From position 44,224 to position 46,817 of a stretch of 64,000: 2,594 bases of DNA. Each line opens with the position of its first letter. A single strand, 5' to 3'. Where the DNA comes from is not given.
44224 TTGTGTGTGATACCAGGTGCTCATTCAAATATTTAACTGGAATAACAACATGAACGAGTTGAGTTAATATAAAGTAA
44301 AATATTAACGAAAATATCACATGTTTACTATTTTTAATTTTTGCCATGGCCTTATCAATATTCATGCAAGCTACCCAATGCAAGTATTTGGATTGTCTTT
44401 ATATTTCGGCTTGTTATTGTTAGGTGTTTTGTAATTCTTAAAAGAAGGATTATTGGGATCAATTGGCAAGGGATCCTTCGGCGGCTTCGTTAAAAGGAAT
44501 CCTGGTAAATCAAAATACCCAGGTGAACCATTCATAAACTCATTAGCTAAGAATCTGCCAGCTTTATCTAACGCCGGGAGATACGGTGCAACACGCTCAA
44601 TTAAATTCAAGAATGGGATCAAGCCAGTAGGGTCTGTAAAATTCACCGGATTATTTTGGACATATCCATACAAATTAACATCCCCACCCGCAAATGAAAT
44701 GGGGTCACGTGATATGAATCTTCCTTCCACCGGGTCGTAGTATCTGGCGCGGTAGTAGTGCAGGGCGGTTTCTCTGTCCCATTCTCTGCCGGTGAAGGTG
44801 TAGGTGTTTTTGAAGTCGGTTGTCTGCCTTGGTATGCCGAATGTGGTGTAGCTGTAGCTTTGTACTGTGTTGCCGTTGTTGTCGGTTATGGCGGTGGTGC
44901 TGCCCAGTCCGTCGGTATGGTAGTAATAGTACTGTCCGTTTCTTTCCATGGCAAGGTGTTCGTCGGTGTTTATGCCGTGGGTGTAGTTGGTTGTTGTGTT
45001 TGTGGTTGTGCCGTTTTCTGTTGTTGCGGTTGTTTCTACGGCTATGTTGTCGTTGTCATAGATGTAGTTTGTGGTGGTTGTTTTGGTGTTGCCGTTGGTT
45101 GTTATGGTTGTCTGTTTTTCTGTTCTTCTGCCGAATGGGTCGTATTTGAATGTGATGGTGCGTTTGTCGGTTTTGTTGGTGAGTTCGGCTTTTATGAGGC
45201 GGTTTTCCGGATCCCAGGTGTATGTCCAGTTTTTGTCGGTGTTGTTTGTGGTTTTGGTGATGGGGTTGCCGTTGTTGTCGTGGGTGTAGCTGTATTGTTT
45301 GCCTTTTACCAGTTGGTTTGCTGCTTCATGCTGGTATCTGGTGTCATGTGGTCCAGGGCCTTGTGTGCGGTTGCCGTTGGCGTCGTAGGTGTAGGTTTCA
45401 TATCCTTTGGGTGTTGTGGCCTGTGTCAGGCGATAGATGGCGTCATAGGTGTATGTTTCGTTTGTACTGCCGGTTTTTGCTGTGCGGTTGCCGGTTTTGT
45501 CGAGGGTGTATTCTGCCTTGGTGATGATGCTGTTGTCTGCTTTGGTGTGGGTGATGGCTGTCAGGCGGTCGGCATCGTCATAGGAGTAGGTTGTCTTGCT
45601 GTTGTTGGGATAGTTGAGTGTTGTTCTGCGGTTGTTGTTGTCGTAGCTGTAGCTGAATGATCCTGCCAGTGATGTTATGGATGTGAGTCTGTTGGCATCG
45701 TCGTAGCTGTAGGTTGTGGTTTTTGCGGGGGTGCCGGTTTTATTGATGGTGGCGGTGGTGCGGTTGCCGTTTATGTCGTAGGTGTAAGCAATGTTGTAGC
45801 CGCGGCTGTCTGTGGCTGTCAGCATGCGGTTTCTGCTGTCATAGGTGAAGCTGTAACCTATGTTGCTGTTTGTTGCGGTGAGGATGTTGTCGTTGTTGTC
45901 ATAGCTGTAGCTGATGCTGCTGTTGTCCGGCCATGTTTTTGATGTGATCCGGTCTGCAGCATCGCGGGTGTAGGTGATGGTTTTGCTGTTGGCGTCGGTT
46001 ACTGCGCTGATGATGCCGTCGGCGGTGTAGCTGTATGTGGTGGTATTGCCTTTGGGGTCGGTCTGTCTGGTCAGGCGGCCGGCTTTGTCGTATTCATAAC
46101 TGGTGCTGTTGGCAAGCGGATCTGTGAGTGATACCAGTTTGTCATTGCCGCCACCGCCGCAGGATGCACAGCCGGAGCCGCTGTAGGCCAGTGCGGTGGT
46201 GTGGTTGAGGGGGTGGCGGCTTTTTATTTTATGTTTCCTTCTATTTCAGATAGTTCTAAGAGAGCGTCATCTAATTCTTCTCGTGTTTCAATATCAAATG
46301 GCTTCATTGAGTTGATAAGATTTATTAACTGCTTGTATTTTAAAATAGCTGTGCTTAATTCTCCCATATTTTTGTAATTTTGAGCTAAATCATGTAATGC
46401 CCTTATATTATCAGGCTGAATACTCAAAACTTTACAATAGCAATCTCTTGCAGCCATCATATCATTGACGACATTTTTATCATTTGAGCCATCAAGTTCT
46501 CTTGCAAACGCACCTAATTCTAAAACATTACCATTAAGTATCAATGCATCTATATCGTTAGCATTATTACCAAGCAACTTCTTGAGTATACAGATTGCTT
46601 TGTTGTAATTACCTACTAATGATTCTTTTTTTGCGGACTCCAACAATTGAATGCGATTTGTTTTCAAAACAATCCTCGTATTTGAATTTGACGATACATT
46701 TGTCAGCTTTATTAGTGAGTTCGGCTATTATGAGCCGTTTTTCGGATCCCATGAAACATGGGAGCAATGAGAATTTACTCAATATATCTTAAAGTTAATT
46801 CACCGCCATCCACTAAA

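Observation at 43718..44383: CPBP (Abi/CAAX-protease) membrane protein as the cognate immunity partner of an Rhs C-terminal toxin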

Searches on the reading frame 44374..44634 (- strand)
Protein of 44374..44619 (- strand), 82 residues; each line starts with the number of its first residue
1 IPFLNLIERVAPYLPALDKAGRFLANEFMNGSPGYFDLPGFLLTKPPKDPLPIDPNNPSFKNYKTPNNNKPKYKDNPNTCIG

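Call 19: find_homologous_proteins(query=A1, max_evalue=0.01)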
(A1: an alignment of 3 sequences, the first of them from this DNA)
Query A1 (3 sequences) (87 aa, profile of the alignment): 2 proteins with E <= 0.01 among 17 candidates.
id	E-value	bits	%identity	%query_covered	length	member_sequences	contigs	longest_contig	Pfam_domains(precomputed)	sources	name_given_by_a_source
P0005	1.9e-42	161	78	93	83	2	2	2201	-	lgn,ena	-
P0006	1.9e-22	97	59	100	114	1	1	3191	-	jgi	jgi:hypothetical protein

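Call 20: find_encoding_contigs(protein=P0005, flank=10000)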
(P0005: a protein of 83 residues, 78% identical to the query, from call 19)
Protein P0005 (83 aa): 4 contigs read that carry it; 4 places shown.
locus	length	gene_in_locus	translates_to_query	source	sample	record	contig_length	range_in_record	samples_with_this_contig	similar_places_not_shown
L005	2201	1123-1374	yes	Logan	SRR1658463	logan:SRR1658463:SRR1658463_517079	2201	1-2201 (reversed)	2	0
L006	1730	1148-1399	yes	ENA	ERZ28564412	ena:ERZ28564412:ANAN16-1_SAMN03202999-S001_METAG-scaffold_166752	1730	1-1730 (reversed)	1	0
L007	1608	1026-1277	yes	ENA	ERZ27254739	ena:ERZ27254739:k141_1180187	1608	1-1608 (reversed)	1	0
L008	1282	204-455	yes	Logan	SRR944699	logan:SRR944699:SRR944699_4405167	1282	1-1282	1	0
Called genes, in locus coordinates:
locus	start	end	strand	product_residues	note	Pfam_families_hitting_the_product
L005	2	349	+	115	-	?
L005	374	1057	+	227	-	PF02517:Rce1-like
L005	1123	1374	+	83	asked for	-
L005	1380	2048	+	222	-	PF02517:Rce1-like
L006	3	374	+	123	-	?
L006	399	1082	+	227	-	PF02517:Rce1-like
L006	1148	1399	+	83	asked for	-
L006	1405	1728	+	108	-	?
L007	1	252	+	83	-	?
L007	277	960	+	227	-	PF02517:Rce1-like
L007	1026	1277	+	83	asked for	-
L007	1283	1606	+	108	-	?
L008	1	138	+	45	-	?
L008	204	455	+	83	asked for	-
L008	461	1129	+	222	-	PF02517:Rce1-like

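Call 21: find_encoding_contigs(protein=P0006, flank=10000)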
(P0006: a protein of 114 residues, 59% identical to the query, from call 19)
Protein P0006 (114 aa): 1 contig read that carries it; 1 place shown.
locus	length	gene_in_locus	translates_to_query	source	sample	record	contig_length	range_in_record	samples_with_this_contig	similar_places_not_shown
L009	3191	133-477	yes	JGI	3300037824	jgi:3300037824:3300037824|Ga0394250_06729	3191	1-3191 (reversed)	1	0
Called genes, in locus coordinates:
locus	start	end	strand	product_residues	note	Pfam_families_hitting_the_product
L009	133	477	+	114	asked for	-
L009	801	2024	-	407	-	PF06782:UPF0236 (faint)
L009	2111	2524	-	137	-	PF20586:DUF6788 (weak)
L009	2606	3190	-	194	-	?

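Call 34: find_related_loci(query=A2, collection=genome_contigs, flank=10000)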
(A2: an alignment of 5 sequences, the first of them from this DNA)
Query A2 (87 aa) in genome_contigs; peptide patterns used: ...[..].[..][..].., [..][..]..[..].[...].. (x = any residue, [..] = any of these).
21 stretches matched a pattern, but none encodes a relative of the query by tblastn (E <= 1e-3).
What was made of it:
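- Tried and rejected: The CT-A profile found nothing in genome_contigs (call 34).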

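Call 47: search_solved_structures(query=A2, max_evalue=10)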
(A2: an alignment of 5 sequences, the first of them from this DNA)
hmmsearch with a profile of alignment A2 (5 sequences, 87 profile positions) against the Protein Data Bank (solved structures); distinct sequences matched with E-value up to 10: 0.
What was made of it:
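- Tried and rejected: PDB sequence search with the CT-A profile gave no hit up to E=10 (call 47).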

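Call 48: search_protein_families(library=pfam, proteins=[window:44374-44619:-], max_evalue=1)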
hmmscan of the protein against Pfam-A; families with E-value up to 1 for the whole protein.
seq(82 aa): 0 families

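Call 52: search_protein_representatives(alignment_id=A5)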
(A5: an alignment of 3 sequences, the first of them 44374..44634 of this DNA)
Query: 3 sequences, 87 profile positions. Proteins with E-value up to 0.001 (for the whole library): 10; up to 1e-10: 6; up to 1e-30: 2. The best 10 are listed.
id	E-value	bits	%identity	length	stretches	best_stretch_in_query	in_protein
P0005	1.0e-45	169.9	-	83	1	5-87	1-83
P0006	3.0e-39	149.1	-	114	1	1-87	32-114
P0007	2.6e-19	85.2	-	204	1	1-76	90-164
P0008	8.8e-16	73.9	-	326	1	12-87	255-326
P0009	2.6e-13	66.0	-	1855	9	7-60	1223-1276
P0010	4.5e-11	58.8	-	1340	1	16-77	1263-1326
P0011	4.2e-10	55.7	-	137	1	8-75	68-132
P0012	4.6e-07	46.0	-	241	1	17-76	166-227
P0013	1.0e-06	44.9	-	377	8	5-30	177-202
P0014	3.6e-05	39.9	-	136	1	13-55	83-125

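Call 54: find_encoding_contigs(protein=P0010, flank=6000)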
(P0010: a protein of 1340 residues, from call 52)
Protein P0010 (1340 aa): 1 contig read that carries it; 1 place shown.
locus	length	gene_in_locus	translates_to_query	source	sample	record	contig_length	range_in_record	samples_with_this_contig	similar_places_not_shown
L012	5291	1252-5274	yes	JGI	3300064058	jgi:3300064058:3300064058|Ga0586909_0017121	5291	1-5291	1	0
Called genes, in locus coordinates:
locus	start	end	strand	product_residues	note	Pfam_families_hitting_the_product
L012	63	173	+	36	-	-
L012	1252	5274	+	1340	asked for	PF20148:DUF6531, PF25023:TEN_YD-shell, PF05593:RHS_repeat, PF25023:TEN_YD-shell, PF05593:RHS_repeat, PF25023:TEN_YD-shell, PF05593:RHS_repeat (weak), PF25023:TEN_YD-shell, +1 more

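Call 55: find_encoding_contigs(protein=P0008, flank=6000)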
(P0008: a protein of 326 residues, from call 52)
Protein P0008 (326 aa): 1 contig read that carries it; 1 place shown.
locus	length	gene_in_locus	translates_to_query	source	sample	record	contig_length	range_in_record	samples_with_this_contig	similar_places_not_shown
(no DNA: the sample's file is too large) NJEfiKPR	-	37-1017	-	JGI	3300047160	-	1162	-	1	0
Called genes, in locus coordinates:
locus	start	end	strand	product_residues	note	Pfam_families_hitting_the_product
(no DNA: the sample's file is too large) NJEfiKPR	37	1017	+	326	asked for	PF05593:RHS_repeat (faint)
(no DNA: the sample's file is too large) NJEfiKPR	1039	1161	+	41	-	?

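Call 56: find_encoding_contigs(protein=P0007, flank=6000)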
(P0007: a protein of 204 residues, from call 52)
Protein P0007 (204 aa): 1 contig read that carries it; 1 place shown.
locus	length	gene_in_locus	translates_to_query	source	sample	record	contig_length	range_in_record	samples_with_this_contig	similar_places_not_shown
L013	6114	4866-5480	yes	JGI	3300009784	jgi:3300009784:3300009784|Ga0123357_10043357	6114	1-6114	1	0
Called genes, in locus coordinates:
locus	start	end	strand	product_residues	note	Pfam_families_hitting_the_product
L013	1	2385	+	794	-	?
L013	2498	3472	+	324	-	PF02899:Phage_int_SAM_1 (weak), PF00589:Phage_integrase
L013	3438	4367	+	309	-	PF02899:Phage_int_SAM_1 (weak), PF00589:Phage_integrase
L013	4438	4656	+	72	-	-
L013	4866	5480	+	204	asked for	-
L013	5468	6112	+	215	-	?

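Call 57: find_encoding_contigs(protein=P0012, flank=6000)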
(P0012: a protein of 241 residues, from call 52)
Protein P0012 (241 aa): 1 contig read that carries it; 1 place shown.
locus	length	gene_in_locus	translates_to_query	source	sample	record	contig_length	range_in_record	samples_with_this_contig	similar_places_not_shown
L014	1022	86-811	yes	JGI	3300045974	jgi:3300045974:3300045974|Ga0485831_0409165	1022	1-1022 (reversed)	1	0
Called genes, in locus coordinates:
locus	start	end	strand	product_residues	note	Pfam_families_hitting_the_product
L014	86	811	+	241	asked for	PF25023:TEN_YD-shell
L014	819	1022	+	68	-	?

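Call 60: predict_structure(alignment_id=A5)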
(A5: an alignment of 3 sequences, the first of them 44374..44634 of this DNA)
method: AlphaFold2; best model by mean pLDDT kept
length: 87 residues; sequences in the alignment: 3
mean_pLDDT: 56.1   pTM: 0.22
mean pLDDT of the five models: 56.1, 54.6, 53.2, 52.9, 51.2
residues with pLDDT >= 90: 0; 70-90: 10; 50-70: 44; < 50: 33
segments of 3 or more residues with pLDDT < 50: 36-50, 72-81, 83-87
pLDDT, mean of each block of 10 residues (from residue 1): 58 72 66 51 45 60 59 47 42
secondary structure, 60 per line:
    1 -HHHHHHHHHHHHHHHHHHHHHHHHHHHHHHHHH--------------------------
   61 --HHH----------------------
elements in order: H2-34
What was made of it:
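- AlphaFold gives only one low-confidence helix followed by disorder (pLDDT 56, call 60).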

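Call 74: search_protein_families(library=pfam, proteins=[L013:5468-6112:+, L013:1-2385:+], max_evalue=0.01)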
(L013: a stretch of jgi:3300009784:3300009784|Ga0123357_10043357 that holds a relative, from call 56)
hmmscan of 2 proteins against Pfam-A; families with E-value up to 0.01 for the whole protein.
L013:5468-6112:+ (215 aa): 1 family
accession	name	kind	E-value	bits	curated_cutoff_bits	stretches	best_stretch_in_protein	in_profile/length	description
PF02517.21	Rce1-like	-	1.7e-22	79.9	22.4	1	127-215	4-93/93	Type II CAAX prenyl endopeptidase Rce1-like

L013:1-2385:+ (794 aa): 6 families
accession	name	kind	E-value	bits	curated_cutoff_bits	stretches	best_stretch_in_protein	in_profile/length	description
PF13155.12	Toprim_2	-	7.2e-15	55.6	22.1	1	159-242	2-87/88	Toprim-like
PF13362.12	Toprim_3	-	5.9e-09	36.7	27.2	1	157-246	2-92/95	Toprim domain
PF13662.12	Toprim_4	-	5.5e-08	33.4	25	1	156-228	2-80/85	Toprim domain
PF08275.17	DNAG_N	-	3.2e-07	30.9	26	1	37-131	1-102/128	DNA primase catalytic core, N-terminal domain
PF01751.28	Toprim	-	1.4e-05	25.6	23.1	1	157-225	2-82/96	Toprim domain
PF13601.12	HTH_34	-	0.0017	18.9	27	1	717-753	18-54/80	Winged helix DNA-binding domain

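Call 81: find_encoding_contigs(protein=P0011, flank=5000)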
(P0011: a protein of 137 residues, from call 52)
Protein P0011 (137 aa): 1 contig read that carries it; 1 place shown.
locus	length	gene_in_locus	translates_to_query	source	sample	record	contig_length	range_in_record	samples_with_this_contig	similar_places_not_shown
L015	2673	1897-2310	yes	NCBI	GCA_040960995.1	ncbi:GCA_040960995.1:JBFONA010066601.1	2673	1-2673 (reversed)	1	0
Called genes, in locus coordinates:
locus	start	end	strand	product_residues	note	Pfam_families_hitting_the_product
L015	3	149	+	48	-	?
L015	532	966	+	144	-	-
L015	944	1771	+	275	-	PF02517:Rce1-like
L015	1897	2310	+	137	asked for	PF13936:HTH_38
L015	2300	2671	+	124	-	?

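Call 82: find_encoding_contigs(protein=P0014, flank=5000)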
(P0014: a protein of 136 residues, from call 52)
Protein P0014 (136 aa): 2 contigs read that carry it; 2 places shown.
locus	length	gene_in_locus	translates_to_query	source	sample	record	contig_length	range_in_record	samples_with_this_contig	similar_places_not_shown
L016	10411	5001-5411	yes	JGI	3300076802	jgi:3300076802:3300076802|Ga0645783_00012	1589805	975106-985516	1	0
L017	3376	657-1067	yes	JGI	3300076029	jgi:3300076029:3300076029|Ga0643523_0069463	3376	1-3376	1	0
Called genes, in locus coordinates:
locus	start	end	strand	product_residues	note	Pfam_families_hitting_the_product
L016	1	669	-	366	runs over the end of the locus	PF00753:Lactamase_B (weak), PF23023:Anti-Pycsar_Apyc1 (weak), PF12706:Lactamase_B_2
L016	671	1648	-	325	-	PF00490:ALAD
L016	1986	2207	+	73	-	-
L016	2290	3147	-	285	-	PF01145:Band_7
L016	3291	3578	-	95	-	-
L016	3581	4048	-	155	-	PF01381:HTH_3 (weak)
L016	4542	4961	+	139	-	PF05638:T6SS_HCP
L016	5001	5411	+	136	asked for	-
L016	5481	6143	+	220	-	PF02517:Rce1-like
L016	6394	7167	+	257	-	PF05638:T6SS_HCP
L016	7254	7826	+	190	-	-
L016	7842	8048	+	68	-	-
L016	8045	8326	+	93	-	-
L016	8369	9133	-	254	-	PF13191:AAA_16 (faint), PF01695:IstB_IS21, PF00004:AAA (faint), PF20720:nSTAND3 (weak)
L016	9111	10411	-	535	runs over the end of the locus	PF00665:rve (weak), PF22483:Mu-transpos_C_2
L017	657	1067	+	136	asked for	-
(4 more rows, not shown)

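Call 93: search_protein_families(library=pfam, proteins=[P0014, L016:4542-4961:+, L016:5481-6143:+, L016:6394-7167:+, L016:7254-7826:+, L015:349-966:+, L015:944-1771:+], max_evalue=0.01)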
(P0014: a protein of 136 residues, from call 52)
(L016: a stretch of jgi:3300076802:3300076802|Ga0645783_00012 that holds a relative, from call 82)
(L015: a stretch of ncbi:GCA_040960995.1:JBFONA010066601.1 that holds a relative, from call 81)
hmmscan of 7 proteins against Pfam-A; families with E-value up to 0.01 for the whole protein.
P0014 (136 aa): 0 families

L016:4542-4961:+ (139 aa): 1 family
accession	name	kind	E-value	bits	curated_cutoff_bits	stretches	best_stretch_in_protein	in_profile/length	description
PF05638.18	T6SS_HCP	-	9.6e-33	113.7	23.5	1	3-124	15-129/129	Type VI secretion system effector, Hcp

L016:5481-6143:+ (220 aa): 1 family
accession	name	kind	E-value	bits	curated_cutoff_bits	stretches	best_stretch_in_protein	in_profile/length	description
PF02517.21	Rce1-like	-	7.7e-20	71.4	22.4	1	125-212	4-93/93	Type II CAAX prenyl endopeptidase Rce1-like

L016:6394-7167:+ (257 aa): 1 family
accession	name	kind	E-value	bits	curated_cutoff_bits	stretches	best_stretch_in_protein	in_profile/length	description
PF05638.18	T6SS_HCP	-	1.6e-26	93.5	23.5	1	11-146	6-129/129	Type VI secretion system effector, Hcp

L016:7254-7826:+ (190 aa): 0 families

L015:349-966:+ (205 aa): 0 families

L015:944-1771:+ (275 aa): 1 family
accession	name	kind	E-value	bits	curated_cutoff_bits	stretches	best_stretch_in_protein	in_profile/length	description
PF02517.21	Rce1-like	-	4.1e-22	78.7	22.4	1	136-222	5-91/93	Type II CAAX prenyl endopeptidase Rce1-like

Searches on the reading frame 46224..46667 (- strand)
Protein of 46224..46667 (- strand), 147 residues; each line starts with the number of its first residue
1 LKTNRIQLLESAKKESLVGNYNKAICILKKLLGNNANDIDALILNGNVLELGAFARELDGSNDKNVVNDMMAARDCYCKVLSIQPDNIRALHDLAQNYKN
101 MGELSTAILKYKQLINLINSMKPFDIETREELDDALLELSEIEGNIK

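Call 3: search_protein_families(library=pfam, proteins=[window:46224-46667:-], max_evalue=0.1)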
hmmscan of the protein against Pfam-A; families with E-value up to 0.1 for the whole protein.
window:46224-46667:- (147 aa): 13 families
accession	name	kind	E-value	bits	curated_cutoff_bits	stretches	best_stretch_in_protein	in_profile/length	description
PF23914.1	TPR_CcmH_CycH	-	3.7e-05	24.1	42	1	68-120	101-153/158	Cytochrome c-type biogenesis protein H TPR domain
PF13181.12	TPR_8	-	5.9e-05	23.4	25.7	0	89-117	2-30/34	Tetratricopeptide repeat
PF13414.12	TPR_11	-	0.00011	22.2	26.8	1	72-102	12-42/42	TPR repeat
PF14559.12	TPR_19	-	0.00042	21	25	0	79-107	16-44/68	Tetratricopeptide repeat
PF13431.12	TPR_17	-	0.0023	18.5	24.4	1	79-108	4-33/34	Tetratricopeptide repeat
PF07719.23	TPR_2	-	0.0025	18.2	27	0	89-117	2-30/34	Tetratricopeptide repeat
PF00515.34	TPR_1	-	0.017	15.3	27.8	0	89-113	2-26/34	Tetratricopeptide repeat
PF12895.13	ANAPC3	-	0.028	15.1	27.2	0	19-44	37-61/82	Anaphase-promoting complex, cyclosome, subunit 3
PF25068.1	ARM_TT21_4th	-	0.032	14.9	30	0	19-83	46-109/153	Tetratricopeptide repeat protein 21 forth ARM domain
PF13424.12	TPR_12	-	0.048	14.3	30.1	0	84-117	33-74/77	Tetratricopeptide repeat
PF24885.1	TPR_NPHP3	-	0.065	13.1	100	1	85-120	135-173/239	Nephrocystin-3 TPR domain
PF13176.12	TPR_7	-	0.085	13.4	27.9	0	90-117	1-28/36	Tetratricopeptide repeat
PF13174.12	TPR_6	-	0.096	13.8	26.3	0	90-116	2-28/33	Tetratricopeptide repeat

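Call 7: search_protein_families(library=ncbifam, proteins=[window:46224-46667:-], max_evalue=0.1)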
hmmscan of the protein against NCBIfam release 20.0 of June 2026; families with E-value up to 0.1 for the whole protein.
window:46224-46667:- (147 aa): 5 families
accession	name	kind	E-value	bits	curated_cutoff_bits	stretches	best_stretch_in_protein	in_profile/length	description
TIGR02917.1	PEP_TPR_lipo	equivalog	5.1e-05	21.3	312.2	1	71-114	482-525/899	XrtA/PEP-CTERM system TPR-repeat protein PrsT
NF047371.1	FlcA_CTERM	equivalog_domain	0.0002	20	300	1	8-48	192-234/646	periplasmic flagellar collar protein FlcA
NF040959.1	MamA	equivalog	0.0012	18.3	200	1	14-109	46-126/204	magnetosome protein MamA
TIGR02521.1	type_IV_pilW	equivalog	0.01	15.4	154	0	69-117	46-94/234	type IV pilus biogenesis/stability protein PilW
NF040561.1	PrimPol_Msp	equivalog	0.015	13.9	200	1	69-121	40-98/515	CRISPR-associated primase-polymerase type A1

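Call 8: search_protein_families(library=padloc, proteins=[window:46224-46667:-], max_evalue=0.1)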
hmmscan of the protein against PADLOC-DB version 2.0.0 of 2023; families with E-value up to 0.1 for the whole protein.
window:46224-46667:- (147 aa): 1 family
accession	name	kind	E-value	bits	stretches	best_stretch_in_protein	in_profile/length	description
PDLC04488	PDC-M16B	-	0.018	11.7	0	5-40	93-128/634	-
